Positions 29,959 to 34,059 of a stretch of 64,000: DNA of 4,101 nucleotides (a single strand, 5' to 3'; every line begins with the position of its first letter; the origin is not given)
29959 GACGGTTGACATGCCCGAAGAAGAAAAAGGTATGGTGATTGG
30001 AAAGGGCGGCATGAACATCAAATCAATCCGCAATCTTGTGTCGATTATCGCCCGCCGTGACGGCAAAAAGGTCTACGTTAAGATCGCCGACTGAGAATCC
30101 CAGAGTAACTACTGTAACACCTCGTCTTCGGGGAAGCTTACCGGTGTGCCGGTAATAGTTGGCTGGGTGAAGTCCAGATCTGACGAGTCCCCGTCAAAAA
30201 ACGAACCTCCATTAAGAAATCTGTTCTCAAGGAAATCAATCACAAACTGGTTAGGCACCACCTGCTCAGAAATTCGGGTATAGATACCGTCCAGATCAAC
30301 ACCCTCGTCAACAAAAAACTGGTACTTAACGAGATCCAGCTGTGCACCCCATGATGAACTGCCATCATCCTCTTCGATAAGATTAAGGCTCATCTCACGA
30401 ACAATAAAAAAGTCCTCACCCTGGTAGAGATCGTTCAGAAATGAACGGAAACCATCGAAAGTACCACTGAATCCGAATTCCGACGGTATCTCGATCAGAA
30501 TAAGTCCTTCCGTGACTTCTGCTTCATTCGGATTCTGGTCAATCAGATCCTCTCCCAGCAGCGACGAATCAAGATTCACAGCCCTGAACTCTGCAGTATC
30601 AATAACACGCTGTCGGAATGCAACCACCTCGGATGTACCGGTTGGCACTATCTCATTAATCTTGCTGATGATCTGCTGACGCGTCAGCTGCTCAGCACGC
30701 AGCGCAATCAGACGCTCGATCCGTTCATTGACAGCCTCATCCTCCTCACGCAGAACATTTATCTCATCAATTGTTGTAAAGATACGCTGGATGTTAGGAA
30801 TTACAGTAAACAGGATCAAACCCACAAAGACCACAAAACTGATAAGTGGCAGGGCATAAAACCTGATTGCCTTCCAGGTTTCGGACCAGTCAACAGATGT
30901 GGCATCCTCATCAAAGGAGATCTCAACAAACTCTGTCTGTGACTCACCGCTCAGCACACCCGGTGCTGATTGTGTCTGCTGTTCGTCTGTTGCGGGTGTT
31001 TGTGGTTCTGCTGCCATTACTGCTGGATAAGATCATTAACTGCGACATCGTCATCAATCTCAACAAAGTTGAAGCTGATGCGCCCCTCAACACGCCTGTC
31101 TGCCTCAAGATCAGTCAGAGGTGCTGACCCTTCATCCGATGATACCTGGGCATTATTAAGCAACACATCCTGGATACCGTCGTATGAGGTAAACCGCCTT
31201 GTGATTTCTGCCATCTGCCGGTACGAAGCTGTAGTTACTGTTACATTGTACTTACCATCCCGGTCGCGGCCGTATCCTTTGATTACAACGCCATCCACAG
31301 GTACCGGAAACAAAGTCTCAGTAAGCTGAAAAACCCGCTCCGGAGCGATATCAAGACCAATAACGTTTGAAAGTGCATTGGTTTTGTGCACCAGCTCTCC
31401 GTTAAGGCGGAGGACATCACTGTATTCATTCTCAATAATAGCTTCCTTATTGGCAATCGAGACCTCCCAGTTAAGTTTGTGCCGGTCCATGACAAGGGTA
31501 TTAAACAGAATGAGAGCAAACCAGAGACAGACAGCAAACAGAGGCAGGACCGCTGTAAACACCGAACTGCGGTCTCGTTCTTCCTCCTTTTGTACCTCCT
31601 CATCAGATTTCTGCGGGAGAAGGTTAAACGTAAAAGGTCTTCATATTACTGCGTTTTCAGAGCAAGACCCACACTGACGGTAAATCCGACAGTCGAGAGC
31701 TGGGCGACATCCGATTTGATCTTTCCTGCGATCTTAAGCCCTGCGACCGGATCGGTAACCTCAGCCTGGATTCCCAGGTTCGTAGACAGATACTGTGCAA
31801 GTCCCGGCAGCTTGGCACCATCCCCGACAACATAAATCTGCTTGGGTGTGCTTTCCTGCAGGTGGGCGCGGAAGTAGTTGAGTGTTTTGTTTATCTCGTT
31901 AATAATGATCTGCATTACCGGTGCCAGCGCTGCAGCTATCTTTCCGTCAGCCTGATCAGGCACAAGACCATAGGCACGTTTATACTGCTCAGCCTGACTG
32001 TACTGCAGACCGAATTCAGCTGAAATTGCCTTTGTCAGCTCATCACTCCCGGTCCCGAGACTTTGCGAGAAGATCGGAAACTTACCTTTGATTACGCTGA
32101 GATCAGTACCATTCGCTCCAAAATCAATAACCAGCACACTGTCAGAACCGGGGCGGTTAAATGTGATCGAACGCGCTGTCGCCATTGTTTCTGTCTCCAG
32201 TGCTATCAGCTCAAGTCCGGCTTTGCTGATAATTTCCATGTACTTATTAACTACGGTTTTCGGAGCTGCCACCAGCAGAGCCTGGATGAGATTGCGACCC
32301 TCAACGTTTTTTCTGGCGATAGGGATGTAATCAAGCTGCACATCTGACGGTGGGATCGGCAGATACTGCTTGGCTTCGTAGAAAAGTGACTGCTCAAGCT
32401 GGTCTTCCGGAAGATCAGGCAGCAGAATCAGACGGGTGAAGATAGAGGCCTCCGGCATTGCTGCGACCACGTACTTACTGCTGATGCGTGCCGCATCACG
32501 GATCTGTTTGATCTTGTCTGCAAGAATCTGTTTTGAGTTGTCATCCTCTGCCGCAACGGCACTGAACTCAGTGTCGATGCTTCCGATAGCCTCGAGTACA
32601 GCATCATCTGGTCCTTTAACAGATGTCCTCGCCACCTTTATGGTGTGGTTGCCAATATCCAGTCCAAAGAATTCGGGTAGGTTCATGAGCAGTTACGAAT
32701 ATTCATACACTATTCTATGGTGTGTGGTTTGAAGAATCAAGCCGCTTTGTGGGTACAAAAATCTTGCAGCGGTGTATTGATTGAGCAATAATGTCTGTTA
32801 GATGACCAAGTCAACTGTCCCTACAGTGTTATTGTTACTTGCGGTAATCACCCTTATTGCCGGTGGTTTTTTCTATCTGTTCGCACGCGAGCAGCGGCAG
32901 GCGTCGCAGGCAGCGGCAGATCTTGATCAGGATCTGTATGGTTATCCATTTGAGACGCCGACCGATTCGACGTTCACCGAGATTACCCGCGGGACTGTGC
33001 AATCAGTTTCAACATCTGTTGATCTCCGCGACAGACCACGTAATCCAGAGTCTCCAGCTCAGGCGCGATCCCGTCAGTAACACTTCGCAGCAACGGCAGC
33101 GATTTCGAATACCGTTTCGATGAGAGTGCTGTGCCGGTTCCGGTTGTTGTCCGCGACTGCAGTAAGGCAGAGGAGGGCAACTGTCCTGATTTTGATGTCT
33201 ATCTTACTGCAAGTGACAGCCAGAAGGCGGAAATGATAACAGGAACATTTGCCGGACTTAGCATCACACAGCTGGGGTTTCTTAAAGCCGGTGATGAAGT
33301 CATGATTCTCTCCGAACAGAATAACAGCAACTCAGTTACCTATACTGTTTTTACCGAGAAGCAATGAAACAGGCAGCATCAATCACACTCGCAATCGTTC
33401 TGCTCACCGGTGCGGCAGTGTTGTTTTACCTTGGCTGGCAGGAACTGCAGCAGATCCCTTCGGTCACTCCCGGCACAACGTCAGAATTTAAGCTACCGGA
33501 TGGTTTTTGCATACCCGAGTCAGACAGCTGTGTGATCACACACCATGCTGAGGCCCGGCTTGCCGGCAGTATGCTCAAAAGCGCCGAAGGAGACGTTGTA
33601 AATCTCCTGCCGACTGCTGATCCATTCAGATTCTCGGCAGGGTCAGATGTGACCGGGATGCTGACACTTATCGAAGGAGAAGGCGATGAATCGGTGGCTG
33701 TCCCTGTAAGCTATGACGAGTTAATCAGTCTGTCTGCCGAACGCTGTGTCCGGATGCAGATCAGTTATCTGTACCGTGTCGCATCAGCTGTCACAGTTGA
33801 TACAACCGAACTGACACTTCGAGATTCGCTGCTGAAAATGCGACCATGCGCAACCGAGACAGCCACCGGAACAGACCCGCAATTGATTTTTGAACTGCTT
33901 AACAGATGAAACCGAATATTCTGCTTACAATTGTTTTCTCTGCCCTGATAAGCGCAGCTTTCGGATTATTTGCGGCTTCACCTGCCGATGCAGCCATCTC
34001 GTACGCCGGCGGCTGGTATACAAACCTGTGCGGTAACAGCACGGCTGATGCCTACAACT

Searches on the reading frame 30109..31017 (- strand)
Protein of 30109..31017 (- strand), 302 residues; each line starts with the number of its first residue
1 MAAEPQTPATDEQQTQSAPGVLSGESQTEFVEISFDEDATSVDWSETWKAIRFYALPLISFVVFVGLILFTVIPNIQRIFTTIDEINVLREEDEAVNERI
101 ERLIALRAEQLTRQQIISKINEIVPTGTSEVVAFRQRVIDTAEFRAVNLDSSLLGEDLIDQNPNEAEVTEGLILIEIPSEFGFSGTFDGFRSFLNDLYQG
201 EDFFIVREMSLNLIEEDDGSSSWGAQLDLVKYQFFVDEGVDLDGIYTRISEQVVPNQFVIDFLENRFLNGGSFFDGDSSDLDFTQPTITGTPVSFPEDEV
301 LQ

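Call 8: search_protein_families(library=pfam, proteins=[window:30109-31017:-], max_evalue=0.01)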
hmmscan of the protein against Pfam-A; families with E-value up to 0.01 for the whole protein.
window:30109-31017:- (302 aa): 0 families

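Call 94: search_protein_families(library=pfam, proteins=[window:30109-31017:-], max_evalue=1)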
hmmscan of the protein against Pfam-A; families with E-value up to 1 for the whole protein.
window:30109-31017:- (302 aa): 3 families
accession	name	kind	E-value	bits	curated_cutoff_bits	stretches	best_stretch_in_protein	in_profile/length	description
PF02682.21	CT_C_D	-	0.053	13.6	22.1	1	91-182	14-95/202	Carboxyltransferase domain, subdomain C and D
PF24434.1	DUF7557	-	0.054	13.4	25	1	82-105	10-33/45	Family of unknown function (DUF7557)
PF17408.7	MCD_N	-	0.14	12.8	22.4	1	107-142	30-64/85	Malonyl-CoA decarboxylase N-terminal domain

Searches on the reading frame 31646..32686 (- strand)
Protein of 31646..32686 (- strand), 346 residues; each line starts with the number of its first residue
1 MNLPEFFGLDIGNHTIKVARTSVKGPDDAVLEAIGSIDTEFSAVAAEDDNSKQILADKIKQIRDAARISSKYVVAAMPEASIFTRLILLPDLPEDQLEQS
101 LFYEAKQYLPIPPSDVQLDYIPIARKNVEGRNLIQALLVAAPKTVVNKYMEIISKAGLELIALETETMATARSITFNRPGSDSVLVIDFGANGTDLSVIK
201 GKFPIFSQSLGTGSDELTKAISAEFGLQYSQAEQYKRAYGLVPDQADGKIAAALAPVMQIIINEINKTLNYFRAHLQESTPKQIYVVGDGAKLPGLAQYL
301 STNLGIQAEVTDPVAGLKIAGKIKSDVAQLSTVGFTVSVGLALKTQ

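Call 8: search_protein_families(library=pfam, proteins=[window:31646-32686:-], max_evalue=0.01)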
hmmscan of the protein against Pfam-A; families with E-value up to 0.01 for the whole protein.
window:31646-32686:- (346 aa): 6 families
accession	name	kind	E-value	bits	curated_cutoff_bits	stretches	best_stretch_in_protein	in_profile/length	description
PF11104.14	PilM_2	-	3.9e-46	158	27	1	8-345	1-339/340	Type IV pilus assembly protein PilM;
PF14450.12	FtsA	-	7.3e-12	46.2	31.8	1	186-314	2-113/127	Cell division protein FtsA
PF06723.19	MreB_Mbl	-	8.3e-10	38.4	27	2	248-315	240-308/327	MreB/Mbl protein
PF25216.1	Volactin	-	2.9e-07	30.7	35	1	187-304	171-291/321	Volactin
PF08841.16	DDR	-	0.001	18.6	24.6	1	162-237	115-189/328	Diol dehydratase reactivase ATPase-like domain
PF02541.22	Ppx-GppA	-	0.0026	17.7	27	0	158-237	88-167/285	Ppx/GppA phosphatase family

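Call 17: find_related_loci(query=window:31646-32686:-, collection=genome_contigs, flank=10000)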
Query window:31646-32686:- (346 aa) in genome_contigs; peptide patterns used: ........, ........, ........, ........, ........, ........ (x = any residue, [..] = any of these).
89 stretches matched a pattern; 2 encode a relative of the query (tblastn E <= 1e-3); 2 distinct loci.
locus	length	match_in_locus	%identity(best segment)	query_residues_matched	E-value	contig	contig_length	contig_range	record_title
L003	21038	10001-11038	77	1-346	0e+0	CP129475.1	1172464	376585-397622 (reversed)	MAG: Candidatus Dojkabacteria bacterium isolate cMAG.21 chromosome, complete genome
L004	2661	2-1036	73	1-346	0e+0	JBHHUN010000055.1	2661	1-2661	MAG: Candidatus Dojkabacteria bacterium isolate S.5.sp3_bin.15 NODE_20689_length_2661_cov_6.177667, whole genome shotgun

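Call 94: search_protein_families(library=pfam, proteins=[L004:1044-1655:+, L004:1659-2585:+], max_evalue=1)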
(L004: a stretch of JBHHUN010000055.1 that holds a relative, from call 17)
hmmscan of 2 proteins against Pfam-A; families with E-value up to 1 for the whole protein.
L004:1044-1655:+ (203 aa): 2 families
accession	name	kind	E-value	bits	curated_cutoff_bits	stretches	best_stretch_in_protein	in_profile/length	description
PF17753.7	Ig_mannosidase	-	0.036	14.2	22.6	0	6-20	46-60/81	Ig-fold domain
PF19437.4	VCIP135_N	-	0.044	13.9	27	1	78-133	100-155/169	VCIP135 N-terminal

L004:1659-2585:+ (308 aa): 4 families
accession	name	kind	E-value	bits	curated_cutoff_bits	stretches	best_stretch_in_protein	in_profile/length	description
PF06005.17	ZapB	-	0.039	14.9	31.5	1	90-127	12-53/71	Cell division protein ZapB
PF10741.14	T2SSM_b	-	0.071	13.4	21.7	1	189-230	50-89/111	Type II secretion system (T2SS), protein M subtype b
PF01522.26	Polysacc_deac_1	-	0.2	12.1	23.1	1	38-76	4-41/124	Polysaccharide deacetylase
PF04977.20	DivIC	-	0.23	11.7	28.9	1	99-133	17-51/80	Septum formation initiator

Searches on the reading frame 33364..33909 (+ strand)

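Call 5: search_protein_families(library=pfam, proteins=[window:33364-33909:+], max_evalue=1)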
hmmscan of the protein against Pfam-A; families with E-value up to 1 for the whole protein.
window:33364-33909:+ (181 aa): 1 family
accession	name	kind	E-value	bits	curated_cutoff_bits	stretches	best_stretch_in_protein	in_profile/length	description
PF07332.16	Phage_holin_3_6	-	0.043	14.3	28.4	1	4-39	70-104/116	Putative Actinobacterial Holin-X, holin superfamily III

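Call 6: search_protein_families(library=ncbifam, proteins=[window:33364-33909:+], max_evalue=1)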
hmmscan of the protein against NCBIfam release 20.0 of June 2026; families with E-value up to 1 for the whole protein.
window:33364-33909:+ (181 aa): 0 families
